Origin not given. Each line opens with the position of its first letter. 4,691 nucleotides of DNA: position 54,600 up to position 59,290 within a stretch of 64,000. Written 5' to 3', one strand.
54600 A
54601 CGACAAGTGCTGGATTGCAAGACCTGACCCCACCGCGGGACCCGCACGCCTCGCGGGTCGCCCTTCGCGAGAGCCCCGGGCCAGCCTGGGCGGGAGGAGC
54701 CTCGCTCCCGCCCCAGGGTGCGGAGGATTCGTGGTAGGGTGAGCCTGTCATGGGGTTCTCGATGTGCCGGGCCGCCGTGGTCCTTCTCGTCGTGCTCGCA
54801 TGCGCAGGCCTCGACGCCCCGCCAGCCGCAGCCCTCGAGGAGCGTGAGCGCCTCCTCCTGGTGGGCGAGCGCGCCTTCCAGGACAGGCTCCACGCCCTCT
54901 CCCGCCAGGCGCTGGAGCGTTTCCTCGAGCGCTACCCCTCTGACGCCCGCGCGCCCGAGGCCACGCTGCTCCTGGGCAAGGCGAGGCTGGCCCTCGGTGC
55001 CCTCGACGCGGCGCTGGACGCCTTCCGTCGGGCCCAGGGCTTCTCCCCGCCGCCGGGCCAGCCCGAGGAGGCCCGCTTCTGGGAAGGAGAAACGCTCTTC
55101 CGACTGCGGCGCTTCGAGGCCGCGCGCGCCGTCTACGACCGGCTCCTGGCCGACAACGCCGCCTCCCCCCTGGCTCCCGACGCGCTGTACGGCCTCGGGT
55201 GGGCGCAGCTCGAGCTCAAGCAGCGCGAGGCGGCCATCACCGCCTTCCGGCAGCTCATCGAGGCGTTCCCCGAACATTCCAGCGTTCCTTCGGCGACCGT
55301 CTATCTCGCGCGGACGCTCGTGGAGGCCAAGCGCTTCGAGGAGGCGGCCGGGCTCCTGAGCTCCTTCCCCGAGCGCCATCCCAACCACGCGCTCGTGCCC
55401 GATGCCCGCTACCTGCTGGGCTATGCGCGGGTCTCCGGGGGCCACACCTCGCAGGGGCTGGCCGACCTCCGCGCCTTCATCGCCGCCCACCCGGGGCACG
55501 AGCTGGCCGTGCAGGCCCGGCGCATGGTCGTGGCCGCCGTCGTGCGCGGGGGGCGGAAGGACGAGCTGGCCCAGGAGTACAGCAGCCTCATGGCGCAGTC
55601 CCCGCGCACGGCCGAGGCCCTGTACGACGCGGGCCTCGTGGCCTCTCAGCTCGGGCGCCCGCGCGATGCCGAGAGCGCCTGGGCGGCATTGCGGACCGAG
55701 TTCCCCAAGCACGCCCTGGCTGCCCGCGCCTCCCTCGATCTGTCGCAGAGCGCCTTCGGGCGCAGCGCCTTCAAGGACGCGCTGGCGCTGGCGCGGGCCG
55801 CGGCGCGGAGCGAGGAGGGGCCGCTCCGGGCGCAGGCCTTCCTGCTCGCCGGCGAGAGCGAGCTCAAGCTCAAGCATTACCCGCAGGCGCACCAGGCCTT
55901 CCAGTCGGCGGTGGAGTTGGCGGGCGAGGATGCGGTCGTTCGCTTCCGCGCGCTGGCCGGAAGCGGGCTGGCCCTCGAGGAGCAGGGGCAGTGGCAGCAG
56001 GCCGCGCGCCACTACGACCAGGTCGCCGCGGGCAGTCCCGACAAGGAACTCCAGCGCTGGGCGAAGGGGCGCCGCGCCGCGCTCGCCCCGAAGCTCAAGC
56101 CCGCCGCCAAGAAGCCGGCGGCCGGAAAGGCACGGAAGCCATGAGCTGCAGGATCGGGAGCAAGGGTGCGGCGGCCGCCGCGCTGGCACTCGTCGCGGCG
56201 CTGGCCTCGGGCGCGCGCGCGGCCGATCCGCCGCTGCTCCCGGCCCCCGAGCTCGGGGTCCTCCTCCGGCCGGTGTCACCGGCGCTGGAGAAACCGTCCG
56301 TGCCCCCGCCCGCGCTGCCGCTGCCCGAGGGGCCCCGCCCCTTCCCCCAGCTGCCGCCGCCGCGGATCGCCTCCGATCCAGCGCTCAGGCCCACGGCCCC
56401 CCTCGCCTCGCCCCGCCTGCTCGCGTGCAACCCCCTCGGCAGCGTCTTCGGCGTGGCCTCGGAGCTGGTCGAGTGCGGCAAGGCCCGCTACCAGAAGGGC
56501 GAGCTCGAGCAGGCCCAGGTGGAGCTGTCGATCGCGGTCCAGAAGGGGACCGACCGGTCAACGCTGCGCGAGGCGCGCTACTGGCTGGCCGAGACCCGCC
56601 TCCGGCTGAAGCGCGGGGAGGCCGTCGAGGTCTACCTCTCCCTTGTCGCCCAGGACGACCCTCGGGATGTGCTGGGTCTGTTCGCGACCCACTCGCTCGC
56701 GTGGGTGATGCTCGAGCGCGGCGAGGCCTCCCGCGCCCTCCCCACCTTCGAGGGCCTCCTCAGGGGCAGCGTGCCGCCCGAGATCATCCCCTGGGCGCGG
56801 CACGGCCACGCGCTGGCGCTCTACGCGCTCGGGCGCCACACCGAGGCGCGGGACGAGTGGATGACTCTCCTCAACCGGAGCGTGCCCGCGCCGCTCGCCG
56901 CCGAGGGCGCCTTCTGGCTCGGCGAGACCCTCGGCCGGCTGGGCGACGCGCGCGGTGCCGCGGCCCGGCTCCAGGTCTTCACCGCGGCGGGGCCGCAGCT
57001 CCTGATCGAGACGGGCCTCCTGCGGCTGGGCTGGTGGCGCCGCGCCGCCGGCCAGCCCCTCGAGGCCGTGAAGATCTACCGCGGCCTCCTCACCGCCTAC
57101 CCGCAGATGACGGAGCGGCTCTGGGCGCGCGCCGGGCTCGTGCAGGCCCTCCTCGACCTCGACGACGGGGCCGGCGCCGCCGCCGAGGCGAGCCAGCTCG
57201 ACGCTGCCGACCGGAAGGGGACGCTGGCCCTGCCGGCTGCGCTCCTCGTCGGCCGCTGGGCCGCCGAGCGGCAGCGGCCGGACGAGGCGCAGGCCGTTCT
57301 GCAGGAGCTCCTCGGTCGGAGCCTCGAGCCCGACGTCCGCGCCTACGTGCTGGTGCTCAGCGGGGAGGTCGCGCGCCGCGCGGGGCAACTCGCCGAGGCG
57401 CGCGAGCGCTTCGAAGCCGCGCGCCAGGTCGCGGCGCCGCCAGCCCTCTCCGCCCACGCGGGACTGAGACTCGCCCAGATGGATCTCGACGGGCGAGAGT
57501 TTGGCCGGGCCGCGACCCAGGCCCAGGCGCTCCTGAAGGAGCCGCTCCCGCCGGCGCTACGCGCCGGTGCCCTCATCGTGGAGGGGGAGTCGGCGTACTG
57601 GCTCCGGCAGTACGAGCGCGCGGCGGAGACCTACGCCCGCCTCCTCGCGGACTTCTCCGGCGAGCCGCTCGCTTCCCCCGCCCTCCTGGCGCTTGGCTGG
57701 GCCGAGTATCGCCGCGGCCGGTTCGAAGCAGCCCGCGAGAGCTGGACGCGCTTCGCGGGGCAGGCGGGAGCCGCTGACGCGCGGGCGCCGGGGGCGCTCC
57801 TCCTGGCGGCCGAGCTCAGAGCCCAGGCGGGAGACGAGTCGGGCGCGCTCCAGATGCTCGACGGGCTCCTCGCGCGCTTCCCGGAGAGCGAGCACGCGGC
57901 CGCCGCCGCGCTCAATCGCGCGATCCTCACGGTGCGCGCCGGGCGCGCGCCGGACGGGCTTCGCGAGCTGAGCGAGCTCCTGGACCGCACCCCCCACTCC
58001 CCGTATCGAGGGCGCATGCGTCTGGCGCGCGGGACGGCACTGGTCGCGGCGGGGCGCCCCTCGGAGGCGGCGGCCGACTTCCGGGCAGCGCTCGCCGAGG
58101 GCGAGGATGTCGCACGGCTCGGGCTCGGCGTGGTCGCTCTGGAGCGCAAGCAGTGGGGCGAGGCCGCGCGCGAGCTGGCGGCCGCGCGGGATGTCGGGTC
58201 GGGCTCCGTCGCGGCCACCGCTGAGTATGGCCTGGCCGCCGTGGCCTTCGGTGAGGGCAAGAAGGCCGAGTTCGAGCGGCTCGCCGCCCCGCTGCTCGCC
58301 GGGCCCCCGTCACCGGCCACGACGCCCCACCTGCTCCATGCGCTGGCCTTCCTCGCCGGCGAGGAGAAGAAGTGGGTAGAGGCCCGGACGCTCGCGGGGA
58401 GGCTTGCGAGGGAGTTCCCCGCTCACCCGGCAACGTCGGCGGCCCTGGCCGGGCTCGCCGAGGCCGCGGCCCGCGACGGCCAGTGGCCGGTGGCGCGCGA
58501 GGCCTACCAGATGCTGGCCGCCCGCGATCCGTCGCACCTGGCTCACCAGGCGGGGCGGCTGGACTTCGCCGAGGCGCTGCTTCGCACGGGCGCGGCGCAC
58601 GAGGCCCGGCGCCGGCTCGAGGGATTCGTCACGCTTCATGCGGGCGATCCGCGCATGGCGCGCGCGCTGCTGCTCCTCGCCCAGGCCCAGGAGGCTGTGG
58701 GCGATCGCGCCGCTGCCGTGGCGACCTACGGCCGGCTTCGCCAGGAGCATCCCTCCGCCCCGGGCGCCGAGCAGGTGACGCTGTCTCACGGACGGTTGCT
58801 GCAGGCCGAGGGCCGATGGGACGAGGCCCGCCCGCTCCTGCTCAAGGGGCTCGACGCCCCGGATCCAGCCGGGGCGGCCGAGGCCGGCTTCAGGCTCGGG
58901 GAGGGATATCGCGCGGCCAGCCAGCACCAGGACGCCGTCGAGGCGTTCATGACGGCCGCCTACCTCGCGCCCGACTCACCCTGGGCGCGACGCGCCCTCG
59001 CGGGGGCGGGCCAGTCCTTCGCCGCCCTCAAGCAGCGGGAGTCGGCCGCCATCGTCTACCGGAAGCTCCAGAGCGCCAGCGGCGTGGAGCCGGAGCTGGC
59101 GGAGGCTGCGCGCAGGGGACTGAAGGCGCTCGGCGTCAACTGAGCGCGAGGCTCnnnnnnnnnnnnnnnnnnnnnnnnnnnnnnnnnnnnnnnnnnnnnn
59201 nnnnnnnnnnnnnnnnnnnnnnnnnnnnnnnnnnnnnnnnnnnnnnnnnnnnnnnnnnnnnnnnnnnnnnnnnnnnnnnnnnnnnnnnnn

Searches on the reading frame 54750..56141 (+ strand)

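Call 20: search_protein_families(library=pfam, proteins=[window:54750-56141:+], max_evalue=0.00001)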
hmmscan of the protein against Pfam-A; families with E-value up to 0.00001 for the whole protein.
window:54750-56141:+ (464 aa): 13 families
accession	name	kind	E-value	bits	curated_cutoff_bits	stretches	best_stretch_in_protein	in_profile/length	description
PF13174.12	TPR_6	-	3.4e-29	99.9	26.3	1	144-175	1-32/33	Tetratricopeptide repeat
PF13432.12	TPR_16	-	5.7e-29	100.6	32.7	2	113-175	4-63/65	Tetratricopeptide repeat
PF13428.12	TPR_14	-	2.6e-19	68.2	23.5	0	143-176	1-34/44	Tetratricopeptide repeat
PF07719.23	TPR_2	-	2.9e-17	61.7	27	0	143-176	1-34/34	Tetratricopeptide repeat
PF14559.12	TPR_19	-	5.2e-15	56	25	0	118-177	3-59/68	Tetratricopeptide repeat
PF13424.12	TPR_12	-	7e-14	52.2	30.1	0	113-174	10-76/77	Tetratricopeptide repeat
PF00515.34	TPR_1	-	5.6e-13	48.5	27.8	0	143-175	1-33/34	Tetratricopeptide repeat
PF13525.12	YfiO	-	7.3e-12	45.9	25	0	188-262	13-87/203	Outer membrane lipoprotein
PF13181.12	TPR_8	-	8.6e-12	44.7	25.7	0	144-176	2-34/34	Tetratricopeptide repeat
PF12895.13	ANAPC3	-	4e-11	43.5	27.2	0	105-167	22-80/82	Anaphase-promoting complex, cyclosome, subunit 3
PF13371.12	TPR_9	-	3.5e-06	27.4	35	0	217-259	29-71/73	Tetratricopeptide repeat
PF23914.1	TPR_CcmH_CycH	-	3.7e-06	27.3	42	0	70-177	51-155/158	Cytochrome c-type biogenesis protein H TPR domain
PF09976.15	TPR_21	-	8.7e-06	26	25.5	0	275-363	26-115/193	Tetratricopeptide repeat-like domain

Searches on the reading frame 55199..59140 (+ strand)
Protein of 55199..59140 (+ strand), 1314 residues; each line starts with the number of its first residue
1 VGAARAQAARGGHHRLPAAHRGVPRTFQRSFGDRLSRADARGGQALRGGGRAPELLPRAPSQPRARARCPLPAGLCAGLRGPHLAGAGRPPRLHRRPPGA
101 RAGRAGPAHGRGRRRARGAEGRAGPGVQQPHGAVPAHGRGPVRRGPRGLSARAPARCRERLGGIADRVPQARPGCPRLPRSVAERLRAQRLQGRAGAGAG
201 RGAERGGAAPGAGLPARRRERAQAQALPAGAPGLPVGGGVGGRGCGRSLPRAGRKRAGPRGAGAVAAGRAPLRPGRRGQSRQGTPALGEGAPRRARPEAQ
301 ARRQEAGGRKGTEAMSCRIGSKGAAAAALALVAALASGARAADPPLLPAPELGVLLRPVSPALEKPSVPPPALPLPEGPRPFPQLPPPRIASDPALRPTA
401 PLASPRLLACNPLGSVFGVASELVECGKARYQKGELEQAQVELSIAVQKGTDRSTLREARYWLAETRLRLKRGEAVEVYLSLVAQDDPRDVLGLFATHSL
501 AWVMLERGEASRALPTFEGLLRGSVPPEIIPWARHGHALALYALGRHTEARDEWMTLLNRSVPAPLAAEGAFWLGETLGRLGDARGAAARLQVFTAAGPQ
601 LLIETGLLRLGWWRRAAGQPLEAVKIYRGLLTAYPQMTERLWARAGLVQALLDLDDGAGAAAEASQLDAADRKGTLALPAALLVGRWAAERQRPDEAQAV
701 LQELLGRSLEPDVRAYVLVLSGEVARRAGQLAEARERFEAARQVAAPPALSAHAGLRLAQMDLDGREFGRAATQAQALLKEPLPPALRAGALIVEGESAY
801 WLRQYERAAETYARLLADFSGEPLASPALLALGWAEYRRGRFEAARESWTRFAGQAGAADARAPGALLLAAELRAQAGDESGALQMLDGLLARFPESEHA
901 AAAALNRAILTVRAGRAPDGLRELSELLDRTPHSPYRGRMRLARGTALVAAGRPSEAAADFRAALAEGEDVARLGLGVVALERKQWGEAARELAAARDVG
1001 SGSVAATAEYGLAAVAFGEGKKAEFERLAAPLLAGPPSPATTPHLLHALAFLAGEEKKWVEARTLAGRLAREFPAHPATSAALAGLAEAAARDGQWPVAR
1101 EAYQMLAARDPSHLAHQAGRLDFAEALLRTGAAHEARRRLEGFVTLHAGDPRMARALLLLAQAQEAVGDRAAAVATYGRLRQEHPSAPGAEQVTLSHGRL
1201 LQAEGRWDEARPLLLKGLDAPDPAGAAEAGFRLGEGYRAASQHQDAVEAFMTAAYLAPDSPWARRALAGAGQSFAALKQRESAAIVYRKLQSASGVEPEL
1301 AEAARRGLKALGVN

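Call 20: search_protein_families(library=pfam, proteins=[window:55199-59140:+], max_evalue=0.00001)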
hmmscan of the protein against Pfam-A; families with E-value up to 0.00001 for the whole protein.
window:55199-59140:+ (1314 aa): 7 families
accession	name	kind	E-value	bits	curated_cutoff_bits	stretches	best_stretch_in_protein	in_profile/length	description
PF13174.12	TPR_6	-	1.8e-24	85.1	26.3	0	1156-1186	2-32/33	Tetratricopeptide repeat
PF13424.12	TPR_12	-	4e-17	62.6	30.1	0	1044-1105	4-70/77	Tetratricopeptide repeat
PF14559.12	TPR_19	-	7.2e-15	55.5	25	0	616-673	3-57/68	Tetratricopeptide repeat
PF13432.12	TPR_16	-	1.6e-13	51.2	32.7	0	795-848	3-52/65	Tetratricopeptide repeat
PF09976.15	TPR_21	-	9e-10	39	25.5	0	899-998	36-141/193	Tetratricopeptide repeat-like domain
PF07719.23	TPR_2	-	2.4e-09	37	27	0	828-851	3-26/34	Tetratricopeptide repeat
PF13428.12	TPR_14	-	9.5e-09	35.5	23.5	0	1155-1190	2-37/44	Tetratricopeptide repeat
